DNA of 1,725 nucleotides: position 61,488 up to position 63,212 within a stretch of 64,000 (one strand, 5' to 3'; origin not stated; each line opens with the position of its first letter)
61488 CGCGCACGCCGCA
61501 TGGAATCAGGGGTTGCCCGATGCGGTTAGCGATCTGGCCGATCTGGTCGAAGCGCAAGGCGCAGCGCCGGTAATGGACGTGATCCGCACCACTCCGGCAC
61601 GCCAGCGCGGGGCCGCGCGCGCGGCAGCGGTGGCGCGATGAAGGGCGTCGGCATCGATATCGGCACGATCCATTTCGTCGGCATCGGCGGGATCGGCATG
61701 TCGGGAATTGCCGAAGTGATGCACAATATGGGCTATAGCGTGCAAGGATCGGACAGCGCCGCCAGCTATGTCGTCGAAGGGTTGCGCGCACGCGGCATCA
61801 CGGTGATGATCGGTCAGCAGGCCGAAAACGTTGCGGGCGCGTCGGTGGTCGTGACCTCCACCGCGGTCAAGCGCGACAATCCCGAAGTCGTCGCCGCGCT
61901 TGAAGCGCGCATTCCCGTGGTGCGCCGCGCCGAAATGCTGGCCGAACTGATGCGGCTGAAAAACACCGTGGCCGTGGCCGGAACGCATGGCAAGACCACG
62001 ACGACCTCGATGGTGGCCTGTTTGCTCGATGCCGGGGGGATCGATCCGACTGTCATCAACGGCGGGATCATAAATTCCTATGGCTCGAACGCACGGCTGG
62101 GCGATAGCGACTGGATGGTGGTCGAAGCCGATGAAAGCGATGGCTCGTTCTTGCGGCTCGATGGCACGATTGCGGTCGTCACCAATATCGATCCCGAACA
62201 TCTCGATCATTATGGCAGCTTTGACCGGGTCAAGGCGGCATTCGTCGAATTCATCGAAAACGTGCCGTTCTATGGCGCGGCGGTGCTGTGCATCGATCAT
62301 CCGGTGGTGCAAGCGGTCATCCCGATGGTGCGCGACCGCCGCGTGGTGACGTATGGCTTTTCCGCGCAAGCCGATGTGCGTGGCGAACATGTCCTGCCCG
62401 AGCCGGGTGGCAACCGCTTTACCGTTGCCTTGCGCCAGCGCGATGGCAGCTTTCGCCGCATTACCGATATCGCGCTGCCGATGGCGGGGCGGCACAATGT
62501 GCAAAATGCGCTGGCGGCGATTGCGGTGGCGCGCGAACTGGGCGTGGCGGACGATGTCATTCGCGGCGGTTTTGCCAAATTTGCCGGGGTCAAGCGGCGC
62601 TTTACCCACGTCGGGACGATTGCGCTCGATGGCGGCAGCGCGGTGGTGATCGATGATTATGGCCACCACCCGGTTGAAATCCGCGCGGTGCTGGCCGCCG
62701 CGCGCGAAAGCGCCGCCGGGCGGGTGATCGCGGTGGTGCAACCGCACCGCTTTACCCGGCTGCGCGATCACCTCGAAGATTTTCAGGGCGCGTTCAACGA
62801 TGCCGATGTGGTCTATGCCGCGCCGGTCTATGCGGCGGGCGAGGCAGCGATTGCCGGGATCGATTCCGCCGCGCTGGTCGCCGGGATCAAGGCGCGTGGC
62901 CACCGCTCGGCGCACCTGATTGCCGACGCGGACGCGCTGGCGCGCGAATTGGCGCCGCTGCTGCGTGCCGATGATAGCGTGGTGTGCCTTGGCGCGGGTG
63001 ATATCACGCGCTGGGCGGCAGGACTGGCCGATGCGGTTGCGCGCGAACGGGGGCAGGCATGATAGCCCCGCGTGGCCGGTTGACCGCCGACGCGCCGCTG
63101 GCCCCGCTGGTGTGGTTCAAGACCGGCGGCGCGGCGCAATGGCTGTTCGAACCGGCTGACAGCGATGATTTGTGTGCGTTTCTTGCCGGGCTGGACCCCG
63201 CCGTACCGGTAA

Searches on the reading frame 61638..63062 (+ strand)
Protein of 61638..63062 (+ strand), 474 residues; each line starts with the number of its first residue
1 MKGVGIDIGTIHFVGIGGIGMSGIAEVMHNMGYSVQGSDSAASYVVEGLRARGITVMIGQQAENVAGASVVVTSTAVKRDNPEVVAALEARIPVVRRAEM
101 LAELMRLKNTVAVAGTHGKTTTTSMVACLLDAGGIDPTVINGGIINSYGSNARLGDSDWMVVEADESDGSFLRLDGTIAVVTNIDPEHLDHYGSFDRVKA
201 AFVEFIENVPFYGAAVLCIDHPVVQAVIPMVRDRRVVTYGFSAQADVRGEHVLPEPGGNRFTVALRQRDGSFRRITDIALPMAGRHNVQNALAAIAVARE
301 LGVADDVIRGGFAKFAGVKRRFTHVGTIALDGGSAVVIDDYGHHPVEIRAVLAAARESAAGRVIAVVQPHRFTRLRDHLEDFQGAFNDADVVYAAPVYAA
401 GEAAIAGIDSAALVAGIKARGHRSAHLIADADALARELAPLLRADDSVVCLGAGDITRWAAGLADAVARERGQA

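Call 88: search_protein_families(library=pfam, proteins=[window:61638-63062:+], max_evalue=0.00001)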
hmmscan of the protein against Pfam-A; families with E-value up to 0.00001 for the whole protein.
window:61638-63062:+ (474 aa): 3 families
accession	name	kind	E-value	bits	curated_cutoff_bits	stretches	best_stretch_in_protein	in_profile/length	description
PF01225.30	Mur_ligase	-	2.7e-32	111.4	21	1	10-107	1-93/95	Mur ligase family, catalytic domain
PF08245.18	Mur_ligase_M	-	1.8e-30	106.8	24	1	113-298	1-200/200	Mur ligase middle domain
PF02875.26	Mur_ligase_C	-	5.7e-17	63.2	28.4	1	320-454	1-127/127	Mur ligase, glutamate ligase domain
